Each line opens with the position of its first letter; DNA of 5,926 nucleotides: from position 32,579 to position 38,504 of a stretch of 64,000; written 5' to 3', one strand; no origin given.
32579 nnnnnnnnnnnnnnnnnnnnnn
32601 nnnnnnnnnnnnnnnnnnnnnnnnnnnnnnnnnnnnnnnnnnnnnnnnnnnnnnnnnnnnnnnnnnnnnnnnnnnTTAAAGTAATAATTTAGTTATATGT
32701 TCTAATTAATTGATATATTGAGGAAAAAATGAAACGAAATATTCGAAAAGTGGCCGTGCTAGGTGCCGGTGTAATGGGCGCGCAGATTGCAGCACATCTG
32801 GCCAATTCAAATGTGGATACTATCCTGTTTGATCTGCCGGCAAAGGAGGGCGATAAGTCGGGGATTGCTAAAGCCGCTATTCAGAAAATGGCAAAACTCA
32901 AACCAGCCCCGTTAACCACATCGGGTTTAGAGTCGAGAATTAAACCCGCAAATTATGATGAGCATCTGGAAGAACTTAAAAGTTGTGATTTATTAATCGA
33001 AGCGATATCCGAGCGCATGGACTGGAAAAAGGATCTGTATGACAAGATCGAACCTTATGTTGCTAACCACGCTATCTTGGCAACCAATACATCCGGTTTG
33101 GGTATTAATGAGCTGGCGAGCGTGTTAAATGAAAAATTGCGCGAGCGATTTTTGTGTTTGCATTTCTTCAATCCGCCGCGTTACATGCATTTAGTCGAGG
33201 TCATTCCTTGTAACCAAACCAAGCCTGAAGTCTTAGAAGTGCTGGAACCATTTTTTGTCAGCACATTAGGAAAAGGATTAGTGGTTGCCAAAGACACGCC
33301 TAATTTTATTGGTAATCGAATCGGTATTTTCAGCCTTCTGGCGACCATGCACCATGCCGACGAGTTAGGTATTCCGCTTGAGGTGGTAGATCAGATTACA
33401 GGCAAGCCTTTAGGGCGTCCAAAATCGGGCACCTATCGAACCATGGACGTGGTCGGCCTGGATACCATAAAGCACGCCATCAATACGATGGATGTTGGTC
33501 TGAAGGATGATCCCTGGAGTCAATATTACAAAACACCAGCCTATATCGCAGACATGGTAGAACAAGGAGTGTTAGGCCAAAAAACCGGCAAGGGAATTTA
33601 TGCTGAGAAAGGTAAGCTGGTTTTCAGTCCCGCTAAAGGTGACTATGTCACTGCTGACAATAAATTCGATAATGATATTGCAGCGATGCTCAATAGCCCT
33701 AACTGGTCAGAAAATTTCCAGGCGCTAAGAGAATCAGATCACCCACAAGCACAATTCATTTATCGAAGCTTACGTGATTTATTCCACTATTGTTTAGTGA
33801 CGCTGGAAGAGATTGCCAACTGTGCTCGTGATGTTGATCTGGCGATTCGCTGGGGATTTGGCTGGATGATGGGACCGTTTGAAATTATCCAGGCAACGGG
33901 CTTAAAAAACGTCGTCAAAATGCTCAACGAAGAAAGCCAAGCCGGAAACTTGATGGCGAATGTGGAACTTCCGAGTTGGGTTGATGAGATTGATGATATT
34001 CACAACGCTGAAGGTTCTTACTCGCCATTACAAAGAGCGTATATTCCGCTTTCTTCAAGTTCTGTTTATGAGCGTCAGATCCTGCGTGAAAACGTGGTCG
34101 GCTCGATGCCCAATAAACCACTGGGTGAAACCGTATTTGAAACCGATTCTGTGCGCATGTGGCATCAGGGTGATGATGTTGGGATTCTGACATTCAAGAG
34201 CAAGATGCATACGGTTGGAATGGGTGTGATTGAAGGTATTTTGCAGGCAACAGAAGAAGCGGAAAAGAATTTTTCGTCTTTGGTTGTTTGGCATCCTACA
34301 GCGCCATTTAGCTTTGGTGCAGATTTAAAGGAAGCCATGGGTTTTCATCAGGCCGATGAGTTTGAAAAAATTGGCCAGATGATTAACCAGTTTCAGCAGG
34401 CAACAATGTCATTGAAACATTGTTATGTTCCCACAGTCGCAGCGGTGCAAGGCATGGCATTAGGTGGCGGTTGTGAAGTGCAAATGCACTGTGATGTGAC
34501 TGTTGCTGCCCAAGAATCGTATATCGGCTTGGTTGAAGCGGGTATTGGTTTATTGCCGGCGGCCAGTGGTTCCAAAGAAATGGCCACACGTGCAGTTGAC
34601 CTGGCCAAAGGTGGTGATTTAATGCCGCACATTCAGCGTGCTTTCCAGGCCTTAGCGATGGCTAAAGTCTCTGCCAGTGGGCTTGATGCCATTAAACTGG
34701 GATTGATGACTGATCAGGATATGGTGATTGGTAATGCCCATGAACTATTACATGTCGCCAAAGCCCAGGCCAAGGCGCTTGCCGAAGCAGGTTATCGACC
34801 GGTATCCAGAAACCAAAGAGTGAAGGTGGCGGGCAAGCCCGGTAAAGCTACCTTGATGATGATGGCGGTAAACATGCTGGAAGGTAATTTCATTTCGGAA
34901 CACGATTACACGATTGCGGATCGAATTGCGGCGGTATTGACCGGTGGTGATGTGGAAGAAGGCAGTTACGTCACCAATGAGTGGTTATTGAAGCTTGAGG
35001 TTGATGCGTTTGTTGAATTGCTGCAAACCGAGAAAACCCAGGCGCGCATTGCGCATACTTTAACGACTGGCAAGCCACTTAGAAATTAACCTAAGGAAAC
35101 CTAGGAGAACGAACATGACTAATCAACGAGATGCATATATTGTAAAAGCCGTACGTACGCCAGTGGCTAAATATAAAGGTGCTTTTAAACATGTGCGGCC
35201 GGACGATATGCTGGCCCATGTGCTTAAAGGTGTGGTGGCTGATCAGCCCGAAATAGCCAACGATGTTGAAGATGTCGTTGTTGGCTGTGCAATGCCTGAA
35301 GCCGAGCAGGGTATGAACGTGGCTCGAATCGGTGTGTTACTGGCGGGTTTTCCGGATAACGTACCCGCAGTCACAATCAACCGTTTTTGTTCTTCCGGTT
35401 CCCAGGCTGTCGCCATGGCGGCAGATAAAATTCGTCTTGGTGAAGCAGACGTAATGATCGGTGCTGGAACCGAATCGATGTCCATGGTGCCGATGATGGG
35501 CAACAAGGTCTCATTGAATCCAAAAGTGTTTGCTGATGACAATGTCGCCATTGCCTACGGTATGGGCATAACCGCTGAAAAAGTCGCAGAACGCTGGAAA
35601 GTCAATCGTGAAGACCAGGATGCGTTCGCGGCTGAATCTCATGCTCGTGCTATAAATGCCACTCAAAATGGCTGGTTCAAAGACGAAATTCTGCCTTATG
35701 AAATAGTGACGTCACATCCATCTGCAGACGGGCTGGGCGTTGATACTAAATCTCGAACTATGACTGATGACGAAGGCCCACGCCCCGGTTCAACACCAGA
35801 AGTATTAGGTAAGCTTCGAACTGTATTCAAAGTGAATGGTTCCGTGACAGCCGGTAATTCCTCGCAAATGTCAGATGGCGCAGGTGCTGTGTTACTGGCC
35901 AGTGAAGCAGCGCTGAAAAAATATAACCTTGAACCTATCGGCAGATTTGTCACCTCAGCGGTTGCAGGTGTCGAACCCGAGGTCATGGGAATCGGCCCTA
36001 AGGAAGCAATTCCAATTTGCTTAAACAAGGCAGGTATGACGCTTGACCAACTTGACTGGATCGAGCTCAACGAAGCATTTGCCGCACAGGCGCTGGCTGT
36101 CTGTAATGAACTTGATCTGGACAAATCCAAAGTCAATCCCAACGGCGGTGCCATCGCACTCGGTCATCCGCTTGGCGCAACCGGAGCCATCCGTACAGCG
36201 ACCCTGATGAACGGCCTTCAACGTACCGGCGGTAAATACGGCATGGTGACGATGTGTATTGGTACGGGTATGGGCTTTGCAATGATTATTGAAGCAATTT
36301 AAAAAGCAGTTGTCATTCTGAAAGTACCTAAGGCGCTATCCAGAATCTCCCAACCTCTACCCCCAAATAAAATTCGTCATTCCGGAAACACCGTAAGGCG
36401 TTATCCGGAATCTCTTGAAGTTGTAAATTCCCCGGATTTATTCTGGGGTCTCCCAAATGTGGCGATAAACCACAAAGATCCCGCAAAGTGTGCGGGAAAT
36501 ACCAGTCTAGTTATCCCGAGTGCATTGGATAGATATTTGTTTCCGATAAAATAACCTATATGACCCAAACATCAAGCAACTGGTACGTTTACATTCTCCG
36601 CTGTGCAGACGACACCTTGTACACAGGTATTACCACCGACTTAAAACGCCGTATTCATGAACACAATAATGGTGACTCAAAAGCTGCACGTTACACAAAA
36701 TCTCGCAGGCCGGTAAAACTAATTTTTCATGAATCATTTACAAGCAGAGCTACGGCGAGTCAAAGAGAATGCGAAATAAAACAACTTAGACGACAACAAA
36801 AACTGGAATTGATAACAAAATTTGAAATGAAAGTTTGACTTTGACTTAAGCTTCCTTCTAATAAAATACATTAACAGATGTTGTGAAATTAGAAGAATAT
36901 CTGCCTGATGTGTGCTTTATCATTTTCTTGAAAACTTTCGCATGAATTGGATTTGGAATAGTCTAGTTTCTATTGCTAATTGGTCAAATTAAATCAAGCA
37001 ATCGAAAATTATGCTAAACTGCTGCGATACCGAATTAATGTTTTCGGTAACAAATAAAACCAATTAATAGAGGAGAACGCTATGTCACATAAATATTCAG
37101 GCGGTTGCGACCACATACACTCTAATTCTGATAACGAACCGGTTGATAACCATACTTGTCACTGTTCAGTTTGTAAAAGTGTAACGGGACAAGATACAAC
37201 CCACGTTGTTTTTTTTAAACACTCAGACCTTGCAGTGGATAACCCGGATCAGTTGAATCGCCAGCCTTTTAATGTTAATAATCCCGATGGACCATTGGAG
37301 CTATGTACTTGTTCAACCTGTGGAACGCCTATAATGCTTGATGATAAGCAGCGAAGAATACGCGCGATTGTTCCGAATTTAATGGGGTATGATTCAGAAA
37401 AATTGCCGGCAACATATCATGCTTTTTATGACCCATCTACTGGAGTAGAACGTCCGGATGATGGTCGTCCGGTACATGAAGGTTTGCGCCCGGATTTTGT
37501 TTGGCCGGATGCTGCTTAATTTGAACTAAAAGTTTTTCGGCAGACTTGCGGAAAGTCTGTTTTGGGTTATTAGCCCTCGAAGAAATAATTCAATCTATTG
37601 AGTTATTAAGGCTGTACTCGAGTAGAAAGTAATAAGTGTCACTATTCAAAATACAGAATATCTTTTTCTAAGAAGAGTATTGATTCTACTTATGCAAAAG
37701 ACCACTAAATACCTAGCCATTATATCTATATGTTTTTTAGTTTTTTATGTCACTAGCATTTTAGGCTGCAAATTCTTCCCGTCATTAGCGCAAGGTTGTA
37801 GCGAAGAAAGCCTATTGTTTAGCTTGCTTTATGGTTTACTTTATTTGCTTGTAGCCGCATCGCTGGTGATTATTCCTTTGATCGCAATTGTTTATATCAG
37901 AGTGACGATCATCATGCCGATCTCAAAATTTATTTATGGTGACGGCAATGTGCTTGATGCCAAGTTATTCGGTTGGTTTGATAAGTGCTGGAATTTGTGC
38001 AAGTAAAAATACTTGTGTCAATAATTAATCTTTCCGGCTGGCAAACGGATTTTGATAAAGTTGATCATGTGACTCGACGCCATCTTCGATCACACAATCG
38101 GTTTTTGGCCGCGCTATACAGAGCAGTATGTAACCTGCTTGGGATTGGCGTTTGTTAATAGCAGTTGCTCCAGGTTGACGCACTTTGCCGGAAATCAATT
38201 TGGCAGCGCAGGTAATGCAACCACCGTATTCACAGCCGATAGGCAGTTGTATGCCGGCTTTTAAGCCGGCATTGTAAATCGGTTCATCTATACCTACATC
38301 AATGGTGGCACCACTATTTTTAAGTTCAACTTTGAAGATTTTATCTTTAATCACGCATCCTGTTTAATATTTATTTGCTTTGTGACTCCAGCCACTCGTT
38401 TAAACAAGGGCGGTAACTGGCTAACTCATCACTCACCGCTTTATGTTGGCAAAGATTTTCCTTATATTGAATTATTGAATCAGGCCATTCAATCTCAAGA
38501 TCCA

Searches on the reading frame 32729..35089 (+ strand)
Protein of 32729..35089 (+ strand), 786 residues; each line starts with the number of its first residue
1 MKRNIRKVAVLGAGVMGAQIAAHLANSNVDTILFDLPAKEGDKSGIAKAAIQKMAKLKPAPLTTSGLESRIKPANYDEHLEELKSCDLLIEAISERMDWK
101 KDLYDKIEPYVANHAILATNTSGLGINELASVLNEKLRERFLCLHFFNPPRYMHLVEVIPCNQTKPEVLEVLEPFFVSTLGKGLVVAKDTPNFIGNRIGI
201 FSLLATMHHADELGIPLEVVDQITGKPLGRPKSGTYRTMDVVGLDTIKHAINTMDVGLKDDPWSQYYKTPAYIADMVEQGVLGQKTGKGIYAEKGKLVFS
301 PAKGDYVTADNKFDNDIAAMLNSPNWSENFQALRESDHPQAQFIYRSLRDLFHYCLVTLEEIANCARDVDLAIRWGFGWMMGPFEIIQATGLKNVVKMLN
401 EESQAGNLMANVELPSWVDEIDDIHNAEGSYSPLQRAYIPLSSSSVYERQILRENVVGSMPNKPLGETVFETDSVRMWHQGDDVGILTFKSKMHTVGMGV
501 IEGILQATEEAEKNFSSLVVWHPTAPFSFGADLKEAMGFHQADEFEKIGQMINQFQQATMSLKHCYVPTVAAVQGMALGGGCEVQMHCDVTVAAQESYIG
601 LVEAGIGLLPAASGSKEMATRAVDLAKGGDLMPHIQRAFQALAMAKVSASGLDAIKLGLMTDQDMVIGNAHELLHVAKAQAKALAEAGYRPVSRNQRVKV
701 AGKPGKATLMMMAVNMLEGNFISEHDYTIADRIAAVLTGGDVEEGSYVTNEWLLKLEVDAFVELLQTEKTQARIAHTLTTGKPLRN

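Call 65: search_protein_families(library=pfam, max_evalue=0.000001, proteins=[window:32729-35089:+])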
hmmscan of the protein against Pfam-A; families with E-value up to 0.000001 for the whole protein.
window:32729-35089:+ (786 aa): 4 families
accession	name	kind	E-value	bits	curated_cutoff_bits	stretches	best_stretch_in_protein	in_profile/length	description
PF02737.24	3HCDH_N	-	1.9e-43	148.9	22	1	7-190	1-180/180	3-hydroxyacyl-CoA dehydrogenase, NAD binding domain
PF00378.25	ECH_1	-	1.3e-18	67.7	27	1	500-623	24-144/251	Enoyl-CoA hydratase/isomerase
PF00725.27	3HCDH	-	5.1e-18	65.8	22.1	1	193-292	2-96/97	3-hydroxyacyl-CoA dehydrogenase, C-terminal domain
PF16113.10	ECH_2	-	1.7e-10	41.4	27.2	1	491-615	10-136/335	Enoyl-CoA hydratase/isomerase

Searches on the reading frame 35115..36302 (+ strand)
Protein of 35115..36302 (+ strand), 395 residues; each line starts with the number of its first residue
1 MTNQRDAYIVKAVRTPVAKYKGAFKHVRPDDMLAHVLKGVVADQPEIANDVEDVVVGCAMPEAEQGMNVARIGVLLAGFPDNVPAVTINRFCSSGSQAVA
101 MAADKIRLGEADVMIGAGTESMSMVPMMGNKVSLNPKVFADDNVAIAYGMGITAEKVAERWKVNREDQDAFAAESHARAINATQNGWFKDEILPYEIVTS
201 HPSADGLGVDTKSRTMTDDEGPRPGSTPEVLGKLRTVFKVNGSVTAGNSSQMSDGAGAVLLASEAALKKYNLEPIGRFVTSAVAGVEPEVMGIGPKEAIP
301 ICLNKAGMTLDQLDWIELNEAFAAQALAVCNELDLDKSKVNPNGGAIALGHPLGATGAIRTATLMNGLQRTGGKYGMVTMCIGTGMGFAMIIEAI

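Call 65: search_protein_families(library=pfam, max_evalue=0.000001, proteins=[window:35115-36302:+])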
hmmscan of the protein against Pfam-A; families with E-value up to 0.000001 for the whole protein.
window:35115-36302:+ (395 aa): 2 families
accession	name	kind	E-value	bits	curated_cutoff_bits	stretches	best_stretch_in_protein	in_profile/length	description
PF00108.29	Thiolase_N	-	3.7e-71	240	26.4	1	8-264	2-259/260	Thiolase, N-terminal domain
PF02803.24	Thiolase_C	-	6.7e-45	152.1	27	1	273-393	2-122/123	Thiolase, C-terminal domain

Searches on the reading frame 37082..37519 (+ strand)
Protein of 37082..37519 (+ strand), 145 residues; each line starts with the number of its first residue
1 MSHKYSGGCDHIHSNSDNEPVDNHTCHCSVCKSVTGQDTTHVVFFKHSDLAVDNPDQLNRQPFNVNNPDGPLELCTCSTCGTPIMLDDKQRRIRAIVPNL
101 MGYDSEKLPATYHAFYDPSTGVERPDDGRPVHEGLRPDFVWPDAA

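Call 65: search_protein_families(library=pfam, max_evalue=0.000001, proteins=[window:37082-37519:+])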
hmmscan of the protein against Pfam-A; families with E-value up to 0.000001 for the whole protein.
window:37082-37519:+ (145 aa): 1 family
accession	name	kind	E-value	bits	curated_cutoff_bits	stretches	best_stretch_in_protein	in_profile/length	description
PF04828.22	GFA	-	2e-11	44.4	24.3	1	9-114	8-111/115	Glutathione-dependent formaldehyde-activating enzyme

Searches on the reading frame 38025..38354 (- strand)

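Call 66: search_protein_families(library=pfam, max_evalue=0.000001, proteins=[window:38025-38354:-])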
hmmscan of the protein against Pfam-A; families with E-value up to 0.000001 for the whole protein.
window:38025-38354:- (109 aa): 1 family
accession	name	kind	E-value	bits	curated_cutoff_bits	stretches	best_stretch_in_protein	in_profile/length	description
PF00111.32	Fer2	-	1.4e-12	47.8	21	1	11-84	3-77/77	2Fe-2S iron-sulfur cluster binding domain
